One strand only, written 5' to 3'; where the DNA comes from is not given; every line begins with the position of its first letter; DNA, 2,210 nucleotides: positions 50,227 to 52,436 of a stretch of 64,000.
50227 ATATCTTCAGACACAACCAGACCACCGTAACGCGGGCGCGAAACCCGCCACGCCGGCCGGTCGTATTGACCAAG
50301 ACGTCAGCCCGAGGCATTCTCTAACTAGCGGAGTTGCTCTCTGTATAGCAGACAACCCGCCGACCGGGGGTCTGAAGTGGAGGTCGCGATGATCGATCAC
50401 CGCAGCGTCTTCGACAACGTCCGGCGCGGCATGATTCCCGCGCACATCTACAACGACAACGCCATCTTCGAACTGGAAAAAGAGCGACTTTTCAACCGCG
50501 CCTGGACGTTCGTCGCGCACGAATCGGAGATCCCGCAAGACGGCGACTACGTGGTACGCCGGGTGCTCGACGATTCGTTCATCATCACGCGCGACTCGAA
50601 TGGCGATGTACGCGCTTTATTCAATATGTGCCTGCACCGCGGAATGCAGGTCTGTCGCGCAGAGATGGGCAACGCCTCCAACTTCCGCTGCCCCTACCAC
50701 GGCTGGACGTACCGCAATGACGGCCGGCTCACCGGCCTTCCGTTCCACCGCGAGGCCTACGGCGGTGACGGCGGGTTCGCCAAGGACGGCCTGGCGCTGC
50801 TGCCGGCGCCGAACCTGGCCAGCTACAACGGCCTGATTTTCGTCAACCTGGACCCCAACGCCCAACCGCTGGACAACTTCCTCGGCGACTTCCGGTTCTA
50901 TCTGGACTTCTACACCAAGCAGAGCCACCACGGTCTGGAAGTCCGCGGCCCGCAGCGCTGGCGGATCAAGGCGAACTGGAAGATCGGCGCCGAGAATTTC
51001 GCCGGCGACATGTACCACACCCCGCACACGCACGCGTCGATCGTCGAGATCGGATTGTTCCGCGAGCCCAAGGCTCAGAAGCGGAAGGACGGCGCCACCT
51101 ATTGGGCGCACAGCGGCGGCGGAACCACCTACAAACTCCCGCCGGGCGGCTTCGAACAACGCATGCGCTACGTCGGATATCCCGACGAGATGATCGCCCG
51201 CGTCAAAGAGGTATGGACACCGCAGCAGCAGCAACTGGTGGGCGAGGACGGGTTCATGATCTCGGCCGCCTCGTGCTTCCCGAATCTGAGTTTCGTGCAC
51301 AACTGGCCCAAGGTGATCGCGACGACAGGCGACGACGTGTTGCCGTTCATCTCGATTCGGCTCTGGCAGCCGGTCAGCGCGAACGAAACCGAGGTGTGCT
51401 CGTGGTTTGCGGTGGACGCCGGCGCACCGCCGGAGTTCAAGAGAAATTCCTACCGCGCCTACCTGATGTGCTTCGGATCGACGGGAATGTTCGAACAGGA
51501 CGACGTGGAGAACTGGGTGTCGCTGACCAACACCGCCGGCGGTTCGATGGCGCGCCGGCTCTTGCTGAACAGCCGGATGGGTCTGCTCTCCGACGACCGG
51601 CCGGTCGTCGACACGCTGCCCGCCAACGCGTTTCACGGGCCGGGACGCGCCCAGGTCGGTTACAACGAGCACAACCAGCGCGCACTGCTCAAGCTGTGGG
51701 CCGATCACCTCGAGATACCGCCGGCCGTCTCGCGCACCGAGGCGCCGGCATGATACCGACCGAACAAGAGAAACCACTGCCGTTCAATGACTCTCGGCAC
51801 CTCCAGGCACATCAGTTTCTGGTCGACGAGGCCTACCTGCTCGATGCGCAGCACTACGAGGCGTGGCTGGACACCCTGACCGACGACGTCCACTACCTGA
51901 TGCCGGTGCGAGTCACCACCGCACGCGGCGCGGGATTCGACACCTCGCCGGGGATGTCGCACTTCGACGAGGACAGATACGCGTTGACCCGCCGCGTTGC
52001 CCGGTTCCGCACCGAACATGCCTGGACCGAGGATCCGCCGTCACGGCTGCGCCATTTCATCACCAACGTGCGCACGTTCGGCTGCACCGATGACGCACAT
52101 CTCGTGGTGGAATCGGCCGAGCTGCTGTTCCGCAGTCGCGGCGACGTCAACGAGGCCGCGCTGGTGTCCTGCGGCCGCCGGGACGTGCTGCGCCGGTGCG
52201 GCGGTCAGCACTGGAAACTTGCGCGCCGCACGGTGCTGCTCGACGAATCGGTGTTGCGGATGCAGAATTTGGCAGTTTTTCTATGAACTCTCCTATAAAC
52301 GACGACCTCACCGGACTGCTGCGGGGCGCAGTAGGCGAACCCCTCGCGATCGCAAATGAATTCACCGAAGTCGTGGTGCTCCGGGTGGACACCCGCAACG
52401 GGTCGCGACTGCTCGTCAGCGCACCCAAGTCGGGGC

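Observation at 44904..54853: Phthalate to protocatechuate to beta-ketoadipate catabolic island in a mycobacterial core region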

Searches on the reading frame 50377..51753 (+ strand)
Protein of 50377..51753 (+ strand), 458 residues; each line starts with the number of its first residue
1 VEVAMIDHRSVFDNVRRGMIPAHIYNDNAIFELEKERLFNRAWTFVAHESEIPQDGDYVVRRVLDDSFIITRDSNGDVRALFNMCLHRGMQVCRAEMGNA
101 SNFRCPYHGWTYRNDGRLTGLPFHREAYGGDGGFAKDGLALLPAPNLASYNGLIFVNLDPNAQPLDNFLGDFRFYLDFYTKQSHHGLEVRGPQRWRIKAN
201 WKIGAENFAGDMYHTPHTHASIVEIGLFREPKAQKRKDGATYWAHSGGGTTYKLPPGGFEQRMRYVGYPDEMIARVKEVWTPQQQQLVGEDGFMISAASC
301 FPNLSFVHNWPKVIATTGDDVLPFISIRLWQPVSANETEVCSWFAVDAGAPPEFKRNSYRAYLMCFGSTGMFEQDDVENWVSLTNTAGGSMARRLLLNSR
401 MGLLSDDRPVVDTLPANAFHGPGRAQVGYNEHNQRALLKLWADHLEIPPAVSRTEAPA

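Call 6: search_protein_families(library=pfam, proteins=[window:50377-51753:+])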
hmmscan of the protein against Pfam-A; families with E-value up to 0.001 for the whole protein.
window:50377-51753:+ (458 aa): 2 families
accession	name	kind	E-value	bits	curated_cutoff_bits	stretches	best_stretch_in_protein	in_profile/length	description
PF00355.32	Rieske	-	1.9e-19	69.8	20.3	1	43-126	2-83/88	Rieske [2Fe-2S] domain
PF00848.25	Ring_hydroxyl_A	-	7.9e-14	52.5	24.9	1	188-385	5-175/208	Ring hydroxylating alpha subunit (catalytic domain)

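Call 8: search_protein_families(library=ncbifam, proteins=[window:50377-51753:+], max_evalue=0.00001)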
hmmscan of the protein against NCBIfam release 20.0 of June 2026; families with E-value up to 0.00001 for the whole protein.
window:50377-51753:+ (458 aa): 6 families
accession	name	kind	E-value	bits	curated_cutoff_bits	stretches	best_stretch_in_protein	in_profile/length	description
NF042946.1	3PPDioc_HcaE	equivalog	6e-74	249.7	830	2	14-230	10-225/450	3-phenylpropionate/cinnamic acid dioxygenase subunit alpha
TIGR03229.1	benzo_1_2_benA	equivalog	4.7e-52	177.3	780.95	1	22-389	18-375/433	benzoate 1,2-dioxygenase large subunit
TIGR03228.1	anthran_1_2_A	equivalog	5.7e-42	143.9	671.9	1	20-378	16-369/438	anthranilate 1,2-dioxygenase large subunit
NF041684.1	ant_diox_AndAc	equivalog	1.2e-37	129.5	750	1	12-229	15-232/418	anthranilate 1,2-dioxygenase large subunit AndAc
NF058607.1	GlBtMonoOxGbcA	equivalog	2.3e-35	121.8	670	1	19-223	32-226/420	glycine betaine monooxygenase oxygenase subunit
NF052579.1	BetMthstMoxSdmAMthl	equivalog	9.7e-06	24.8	600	0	55-121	29-94/351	4beta-methylsterol monooxygenase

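Call 11: search_dna_similar(query=window:50377-51753:+, collection=plasmids, mode=protein, max_rows=30)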
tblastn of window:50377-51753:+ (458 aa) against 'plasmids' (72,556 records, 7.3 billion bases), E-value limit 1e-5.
Records with a match: 987; places in all: 1498; records where one place covers at least 80% of the query: 232.
Best place of each record, by identity: 60-80% 37; <60% 950.
By first word of the organism name: Rhizobium 140; Sinorhizobium 88; Phaeobacter 66; Rhodococcus 65; Pseudosulfitobacter 40; Paracoccus 31; Sphingobium 30; Pseudomonas 27; Azospirillum 24; Novosphingobium 23; and 128 more.
By predicted mobility (MOB-suite, as given by PLSDB): non-mobilizable 560; conjugative 310; mobilizable 117.
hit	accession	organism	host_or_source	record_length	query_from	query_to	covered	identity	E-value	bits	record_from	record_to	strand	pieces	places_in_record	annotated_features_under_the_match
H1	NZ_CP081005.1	Mycobacterium sp. IDR2000157661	Homo sapiens,Isolate,Hand Laceration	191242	1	449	98%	76.4%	0e+0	741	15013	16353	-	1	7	aromatic ring-hydroxylating dioxygenase subunit alpha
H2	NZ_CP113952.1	Rhodococcus sp. JS3073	culture,soil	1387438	1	448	98%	75.4%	0e+0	731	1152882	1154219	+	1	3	record has no annotation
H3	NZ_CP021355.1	Rhodococcus oxybenzonivorans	river sediment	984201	1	448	98%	75.4%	0e+0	731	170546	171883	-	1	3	aromatic ring-hydroxylating dioxygenase subunit alpha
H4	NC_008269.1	Rhodococcus jostii RHA1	-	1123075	1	448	98%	75.4%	0e+0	731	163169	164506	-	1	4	record has no annotation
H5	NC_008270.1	Rhodococcus jostii RHA1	-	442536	1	448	98%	75.4%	0e+0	731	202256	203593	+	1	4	aromatic ring-hydroxylating dioxygenase subunit alpha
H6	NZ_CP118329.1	Rhodococcus sp. DK17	pure culture,crude oil-contaminated soil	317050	1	448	98%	75.4%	0e+0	731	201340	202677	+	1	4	aromatic ring-hydroxylating dioxygenase subunit alpha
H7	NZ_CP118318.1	Rhodococcus sp. DK180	pure culture,crude oil-contaminated soil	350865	1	448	98%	75.4%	0e+0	731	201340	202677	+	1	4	aromatic ring-hydroxylating dioxygenase subunit alpha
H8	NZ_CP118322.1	Rhodococcus sp. DK176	pure culture,crude oil-contaminated soil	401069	1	448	98%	75.2%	0e+0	727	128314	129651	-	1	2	aromatic ring-hydroxylating dioxygenase subunit alpha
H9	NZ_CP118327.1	Rhodococcus sp. DK17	pure culture,crude oil-contaminated soil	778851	1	448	98%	75.2%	0e+0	727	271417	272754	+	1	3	aromatic ring-hydroxylating dioxygenase subunit alpha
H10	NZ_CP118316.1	Rhodococcus sp. DK180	pure culture,crude oil-contaminated soil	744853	1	448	98%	75.2%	0e+0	727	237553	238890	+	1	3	aromatic ring-hydroxylating dioxygenase subunit alpha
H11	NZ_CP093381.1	Rhodococcus opacus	cell culture,forest soil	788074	8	448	96%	76.0%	0e+0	728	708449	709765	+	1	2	aromatic ring-hydroxylating dioxygenase subunit alpha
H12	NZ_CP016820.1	Rhodococcus sp. p52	oil-polluted soil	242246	5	456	99%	74.1%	0e+0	728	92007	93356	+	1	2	Rieske 2Fe-2S domain-containing protein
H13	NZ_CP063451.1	Rhodococcus pyridinivorans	oil-polluted soil,Libyan oil-polluted ...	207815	5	456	99%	73.9%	0e+0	727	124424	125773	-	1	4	Rieske 2Fe-2S domain-containing protein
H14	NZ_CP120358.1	Rhodococcus rhodochrous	single cell,petroleum contaminated soil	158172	5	456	99%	73.9%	0e+0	726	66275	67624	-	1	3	Rieske 2Fe-2S domain-containing protein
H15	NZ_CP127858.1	Kocuria rosea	single cell culture,deep sea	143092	5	448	97%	75.2%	0e+0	733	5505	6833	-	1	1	Rieske 2Fe-2S domain-containing protein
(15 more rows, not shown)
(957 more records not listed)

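Call 12: get_annotated_region(hit=H5, flank=9000)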
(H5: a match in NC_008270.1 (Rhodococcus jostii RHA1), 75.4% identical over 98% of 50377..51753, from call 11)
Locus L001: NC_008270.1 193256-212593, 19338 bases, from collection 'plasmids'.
description: Rhodococcus jostii RHA1 plasmid pRHL2, complete sequence
organism: Rhodococcus jostii RHA1 (NCBI taxid 101510)
taxonomy: Bacteria; Actinomycetota; Actinomycetes; Mycobacteriales; Nocardiaceae; Rhodococcus; Rhodococcus jostii; Rhodococcus jostii RHA1
host: -; source: -; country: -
typing (MOB-suite, as given by PLSDB): mobilizable; relaxase MOBP
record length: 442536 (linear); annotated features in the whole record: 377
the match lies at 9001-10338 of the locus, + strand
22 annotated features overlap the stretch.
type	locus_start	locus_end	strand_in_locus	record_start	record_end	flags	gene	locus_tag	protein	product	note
CDS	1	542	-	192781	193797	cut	-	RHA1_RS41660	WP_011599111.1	4-hydroxythreonine-4-phosphate dehydrogenase PdxA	-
CDS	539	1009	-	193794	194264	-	-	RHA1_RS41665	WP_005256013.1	aromatic-ring-hydroxylating dioxygenase subunit beta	GO:0019439 - aromatic compound catabolic process [Evidence IEA]; GO:0006725 - cellular aromatic compound metabolic ...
CDS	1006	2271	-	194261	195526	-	-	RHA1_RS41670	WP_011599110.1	aromatic ring-hydroxylating dioxygenase subunit alpha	-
CDS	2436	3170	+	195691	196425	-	-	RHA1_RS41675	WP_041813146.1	IclR family transcriptional regulator C-terminal domain-containing protein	-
CDS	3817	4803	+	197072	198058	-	-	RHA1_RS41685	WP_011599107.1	ABC transporter substrate-binding protein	-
CDS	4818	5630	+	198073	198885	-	-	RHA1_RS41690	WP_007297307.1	ABC transporter ATP-binding protein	GO:0006810 - transport [Evidence IEA]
CDS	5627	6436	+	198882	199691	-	-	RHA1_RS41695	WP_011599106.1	ABC transporter permease subunit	GO:0055085 - transmembrane transport [Evidence IEA]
CDS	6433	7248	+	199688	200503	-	-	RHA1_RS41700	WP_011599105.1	ABC transporter permease subunit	GO:0055085 - transmembrane transport [Evidence IEA]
CDS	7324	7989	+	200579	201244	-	-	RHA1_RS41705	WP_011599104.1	N-carbamoylsarcosine amidohydrolase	-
CDS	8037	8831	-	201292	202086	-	-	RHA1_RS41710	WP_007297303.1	IclR family transcriptional regulator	GO:0006355 - regulation of DNA-templated transcription [Evidence IEA]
CDS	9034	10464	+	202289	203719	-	-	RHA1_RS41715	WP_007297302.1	aromatic ring-hydroxylating dioxygenase subunit alpha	-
CDS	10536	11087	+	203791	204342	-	-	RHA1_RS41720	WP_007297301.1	3-phenylpropionate/cinnamic acid dioxygenase subunit beta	GO:0019380 - 3-phenylpropionate catabolic process [Evidence IEA]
CDS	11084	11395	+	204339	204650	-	-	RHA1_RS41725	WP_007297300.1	hypothetical protein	-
CDS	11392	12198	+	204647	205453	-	hcaB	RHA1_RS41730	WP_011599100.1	3-(cis-5,6-dihydroxycyclohexa-1, 3-dien-1-yl)propanoate dehydrogenase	-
CDS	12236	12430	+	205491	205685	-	-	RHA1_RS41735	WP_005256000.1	ferredoxin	-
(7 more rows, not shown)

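Call 13: get_annotated_region(hit=H1, flank=9000)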
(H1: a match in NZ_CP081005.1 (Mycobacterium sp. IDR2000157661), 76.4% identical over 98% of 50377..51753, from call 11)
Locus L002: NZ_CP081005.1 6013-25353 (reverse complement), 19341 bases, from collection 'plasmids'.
description: Mycobacterium sp. IDR2000157661 plasmid p20-157661, complete sequence
organism: Mycobacterium sp. IDR2000157661 (NCBI taxid 2867005)
taxonomy: Bacteria; Actinomycetota; Actinomycetes; Mycobacteriales; Mycobacteriaceae; Mycobacterium; Mycobacterium sp. IDR2000157661
host: -; source: Homo sapiens,Isolate,Hand Laceration; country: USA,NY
typing (MOB-suite, as given by PLSDB): mobilizable; relaxase MOBF
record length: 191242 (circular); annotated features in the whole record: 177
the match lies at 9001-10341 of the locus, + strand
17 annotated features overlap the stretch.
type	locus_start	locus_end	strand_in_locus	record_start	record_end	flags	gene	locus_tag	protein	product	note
CDS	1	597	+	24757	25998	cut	istA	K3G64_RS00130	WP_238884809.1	IS21 family transposase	-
CDS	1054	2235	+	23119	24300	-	-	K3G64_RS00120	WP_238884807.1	tyrosine-type recombinase/integrase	GO:0015074 - DNA integration [Evidence IEA]; GO:0006310 - DNA recombination [Evidence IEA]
CDS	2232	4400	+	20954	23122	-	-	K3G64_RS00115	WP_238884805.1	tyrosine-type recombinase/integrase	GO:0015074 - DNA integration [Evidence IEA]; GO:0006310 - DNA recombination [Evidence IEA]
CDS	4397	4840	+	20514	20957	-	-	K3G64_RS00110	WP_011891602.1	DUF6262 family protein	-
CDS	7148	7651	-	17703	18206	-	-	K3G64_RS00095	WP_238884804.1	hypothetical protein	-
CDS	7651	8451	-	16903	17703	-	-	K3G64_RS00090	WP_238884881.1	IclR family transcriptional regulator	GO:0006355 - regulation of DNA-templated transcription [Evidence IEA]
CDS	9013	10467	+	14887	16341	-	-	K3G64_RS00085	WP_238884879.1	aromatic ring-hydroxylating dioxygenase subunit alpha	-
CDS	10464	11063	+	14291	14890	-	-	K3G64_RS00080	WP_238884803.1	3-phenylpropionate/cinnamic acid dioxygenase subunit beta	GO:0019380 - 3-phenylpropionate catabolic process [Evidence IEA]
CDS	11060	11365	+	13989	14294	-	-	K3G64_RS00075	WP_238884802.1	hypothetical protein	-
CDS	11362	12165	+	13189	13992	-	hcaB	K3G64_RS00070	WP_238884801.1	3-(cis-5,6-dihydroxycyclohexa-1, 3-dien-1-yl)propanoate dehydrogenase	-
CDS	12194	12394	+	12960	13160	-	-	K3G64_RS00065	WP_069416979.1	ferredoxin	-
CDS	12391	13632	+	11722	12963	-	-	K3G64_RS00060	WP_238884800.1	FAD-dependent oxidoreductase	-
CDS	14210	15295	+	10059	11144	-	-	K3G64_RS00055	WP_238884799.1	cupin domain-containing protein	-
CDS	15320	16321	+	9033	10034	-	-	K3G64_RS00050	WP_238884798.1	dihydrodipicolinate synthase family protein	-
CDS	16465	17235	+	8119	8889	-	-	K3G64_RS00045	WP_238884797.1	VOC family protein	-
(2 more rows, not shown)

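Call 15: find_related_loci(query=window:50377-51753:+, collection=genome_contigs, flank=10000)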
Query window:50377-51753:+ (458 aa) in genome_contigs; peptide patterns used: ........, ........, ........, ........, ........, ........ (x = any residue, [..] = any of these).
597 stretches matched a pattern (row limit reached: there are more); 581 encode a relative of the query (tblastn E <= 1e-3); the best 80 are kept; 80 distinct loci.
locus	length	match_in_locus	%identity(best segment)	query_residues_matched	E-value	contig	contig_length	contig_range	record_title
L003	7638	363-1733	86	1-456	0e+0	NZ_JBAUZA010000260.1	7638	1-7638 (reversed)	MAG: Mycobacterium sp. isolate MFD09279_ilm_asm_bin23 k127_86026, whole genome shotgun sequence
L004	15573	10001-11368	86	4-450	0e+0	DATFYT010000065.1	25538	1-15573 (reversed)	MAG TPA_asm: Mycobacterium sp. isolate SMAG_U9550 k141_397600, whole genome shotgun sequence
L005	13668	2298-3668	86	5-456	0e+0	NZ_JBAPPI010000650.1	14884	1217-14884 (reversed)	MAG: Mycobacterium sp. isolate MFD03303_ilm_asm_bin24 k127_62321, whole genome shotgun sequence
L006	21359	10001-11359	86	4-456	0e+0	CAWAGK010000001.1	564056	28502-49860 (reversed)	MAG: uncultured Actinomycetota bacterium isolate MFD02579.bin.1.116 genome assembly, contig: contig_10211, whole genome 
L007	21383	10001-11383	84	1-456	0e+0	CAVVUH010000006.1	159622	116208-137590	MAG: uncultured Actinomycetota bacterium isolate MFD04463.bin.2.78 genome assembly, contig: contig_14953, whole genome s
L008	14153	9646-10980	87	3-446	0e+0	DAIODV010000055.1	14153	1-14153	MAG TPA_asm: Mycobacterium sp. isolate CTOTU3118 NODE_738_length_14153_cov_3.220244, whole genome shotgun sequence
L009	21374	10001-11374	83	1-453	0e+0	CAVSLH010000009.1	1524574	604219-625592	MAG: uncultured Actinomycetota bacterium isolate MFD05377.bin.1.164 genome assembly, contig: contig_28791, whole genome 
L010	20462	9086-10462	85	2-456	0e+0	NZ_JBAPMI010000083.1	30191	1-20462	MAG: Mycobacterium sp. isolate MFD03683_ilm_asm_bin10 k127_259719, whole genome shotgun sequence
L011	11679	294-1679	84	4-456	0e+0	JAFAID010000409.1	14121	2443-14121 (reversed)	MAG: Mycobacterium sp. isolate CP_BE_BS_38 BE_BS_k147_9527195, whole genome shotgun sequence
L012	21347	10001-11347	85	11-458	0e+0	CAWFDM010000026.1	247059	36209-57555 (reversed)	MAG: uncultured Actinomycetota bacterium isolate MFD05502.bin.1.195 genome assembly, contig: contig_57837, whole genome 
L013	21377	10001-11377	83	2-456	0e+0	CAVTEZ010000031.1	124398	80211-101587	MAG: uncultured Actinomycetota bacterium isolate MFD00964.bin.2.52 genome assembly, contig: contig_7682, whole genome sh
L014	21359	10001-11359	83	7-456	0e+0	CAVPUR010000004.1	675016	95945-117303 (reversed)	MAG: uncultured Actinomycetota bacterium isolate MFD00008.bin.1.45 genome assembly, contig: contig_20538, whole genome s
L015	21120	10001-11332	85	11-452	0e+0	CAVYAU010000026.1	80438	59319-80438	MAG: uncultured Actinomycetota bacterium isolate MFD03044.bin.1.95 genome assembly, contig: contig_33228, whole genome s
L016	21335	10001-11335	85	11-452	0e+0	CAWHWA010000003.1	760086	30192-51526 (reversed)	MAG: uncultured Actinomycetota bacterium isolate MFD04463.bin.2.194 genome assembly, contig: contig_16780, whole genome 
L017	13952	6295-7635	85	4-449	0e+0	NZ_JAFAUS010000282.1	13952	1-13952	MAG: Mycobacterium sp. isolate CP_BM_RX_16 BM_RX_k147_2089340, whole genome shotgun sequence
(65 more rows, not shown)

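Call 26: search_solved_structures(query=window:50377-51753:+, max_evalue=1e-20, show_alignments=1)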
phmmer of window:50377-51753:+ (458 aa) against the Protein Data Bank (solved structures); distinct sequences matched with E-value up to 1e-20: 29.
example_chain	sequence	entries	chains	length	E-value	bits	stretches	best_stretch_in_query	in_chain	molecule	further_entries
9jp5_A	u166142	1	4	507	2.4e-245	818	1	4-449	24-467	Phthalate 3,4-dioxygenase alpha subunit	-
2b1x_A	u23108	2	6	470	2.6e-111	376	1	18-443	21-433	naphthalene dioxygenase large subunit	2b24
1uli_A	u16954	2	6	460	2.3e-70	241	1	15-442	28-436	biphenyl dioxygenase large subunit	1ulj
2xr8_A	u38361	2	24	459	2.5e-67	231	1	16-406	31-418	BIPHENYL DIOXYGENASE SUBUNIT ALPHA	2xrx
2xsh_A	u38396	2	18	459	7.5e-67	229.4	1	16-406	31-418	BIPHENYL DIOXYGENASE SUBUNIT ALPHA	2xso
5aeu_A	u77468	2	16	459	1.4e-66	228.5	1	16-406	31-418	BIPHENYL DIOXYGENASE SUBUNIT ALPHA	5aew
2yfi_A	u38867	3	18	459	4.5e-66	226.8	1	16-406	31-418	BIPHENYL DIOXYGENASE SUBUNIT ALPHA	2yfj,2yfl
3en1_A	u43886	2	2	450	3.1e-65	224.1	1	11-424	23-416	Benzene 1,2-dioxygenase subunit alpha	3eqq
8k0a_A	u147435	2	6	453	3.8e-62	213.9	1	15-415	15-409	3-phenylpropionate/cinnamic acid dioxygenase subunit alpha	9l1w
3gzx_A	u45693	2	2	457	9.1e-62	212.6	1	16-407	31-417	Biphenyl dioxygenase subunit alpha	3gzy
1wql_A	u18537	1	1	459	4.7e-57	197.1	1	15-220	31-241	iron-sulfur protein large subunit of cumene dioxygenase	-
2ckf_A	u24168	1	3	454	9e-57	196.2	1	22-223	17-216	RING-HYDROXYLATING DIOXYGENASE ALPHA SUBUNIT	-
9vdb_A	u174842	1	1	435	1.1e-56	195.9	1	7-221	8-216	Ring hydroxylating dioxygenase, alpha subunit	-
2gbw_A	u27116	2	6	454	2.5e-56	194.7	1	22-416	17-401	Biphenyl 2,3-Dioxygenase Alpha Subunit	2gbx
5xbp_A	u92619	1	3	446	2.8e-56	194.6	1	18-388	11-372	3NT oxygenase alpha subunit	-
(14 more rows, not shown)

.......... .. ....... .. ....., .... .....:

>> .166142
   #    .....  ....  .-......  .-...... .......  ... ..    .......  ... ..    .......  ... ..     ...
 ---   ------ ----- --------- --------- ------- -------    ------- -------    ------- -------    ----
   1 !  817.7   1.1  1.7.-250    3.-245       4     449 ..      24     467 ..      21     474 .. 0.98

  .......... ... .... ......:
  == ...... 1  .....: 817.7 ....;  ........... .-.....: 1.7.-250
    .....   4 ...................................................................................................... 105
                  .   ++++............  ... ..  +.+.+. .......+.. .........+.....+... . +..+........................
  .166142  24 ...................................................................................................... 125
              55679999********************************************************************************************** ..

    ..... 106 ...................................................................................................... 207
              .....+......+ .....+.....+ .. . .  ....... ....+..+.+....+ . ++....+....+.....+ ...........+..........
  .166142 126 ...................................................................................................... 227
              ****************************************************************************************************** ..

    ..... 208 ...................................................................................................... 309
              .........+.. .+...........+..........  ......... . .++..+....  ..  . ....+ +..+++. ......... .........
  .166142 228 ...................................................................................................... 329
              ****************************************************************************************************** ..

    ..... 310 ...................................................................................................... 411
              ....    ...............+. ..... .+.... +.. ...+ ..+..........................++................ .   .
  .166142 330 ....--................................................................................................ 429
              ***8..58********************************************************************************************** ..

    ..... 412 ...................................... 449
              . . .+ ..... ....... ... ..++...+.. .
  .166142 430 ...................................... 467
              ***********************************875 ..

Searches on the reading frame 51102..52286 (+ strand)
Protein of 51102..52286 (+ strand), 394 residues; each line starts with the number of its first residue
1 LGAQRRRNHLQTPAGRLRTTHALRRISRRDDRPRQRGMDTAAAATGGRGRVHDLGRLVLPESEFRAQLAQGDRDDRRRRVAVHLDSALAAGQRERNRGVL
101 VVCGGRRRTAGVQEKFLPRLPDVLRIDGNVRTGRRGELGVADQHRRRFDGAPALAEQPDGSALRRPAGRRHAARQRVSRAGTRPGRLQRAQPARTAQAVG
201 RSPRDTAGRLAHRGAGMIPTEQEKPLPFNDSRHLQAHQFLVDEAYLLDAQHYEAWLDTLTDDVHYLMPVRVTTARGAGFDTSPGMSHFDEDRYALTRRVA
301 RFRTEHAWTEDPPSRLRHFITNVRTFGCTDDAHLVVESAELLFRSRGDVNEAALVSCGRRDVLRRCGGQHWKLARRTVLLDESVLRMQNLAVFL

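Call 6: search_protein_families(library=pfam, proteins=[window:51102-52286:+])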
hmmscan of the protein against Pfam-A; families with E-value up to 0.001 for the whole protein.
window:51102-52286:+ (394 aa): 1 family
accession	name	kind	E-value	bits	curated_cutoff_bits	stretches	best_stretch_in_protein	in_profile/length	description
PF00866.24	Ring_hydroxyl_B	-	1.1e-40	139.5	27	1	243-386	2-143/144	Ring hydroxylating beta subunit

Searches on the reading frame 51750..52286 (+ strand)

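Call 8: search_protein_families(library=ncbifam, proteins=[window:51750-52286:+], max_evalue=0.00001)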
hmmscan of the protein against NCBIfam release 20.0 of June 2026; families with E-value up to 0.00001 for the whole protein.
window:51750-52286:+ (178 aa): 4 families
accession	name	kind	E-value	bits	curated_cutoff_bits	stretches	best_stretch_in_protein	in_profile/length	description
NF007479.0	PRK10069.1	subfamily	3.4e-70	235.8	145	1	9-178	17-185/185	3-phenylpropionate/cinnamic acid dioxygenase subunit beta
NF042947.1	3PPDioc_HcaF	equivalog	4.2e-34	117.9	230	1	17-178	9-172/172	3-phenylpropionate/cinnamic acid dioxygenase subunit beta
TIGR03231.1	anthran_1_2_B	equivalog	1.2e-08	35.4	213.5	1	21-164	2-141/155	anthranilate 1,2-dioxygenase small subunit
TIGR03232.1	benzo_1_2_benB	equivalog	1.5e-08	34.7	225.55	1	21-118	2-99/155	benzoate 1,2-dioxygenase small subunit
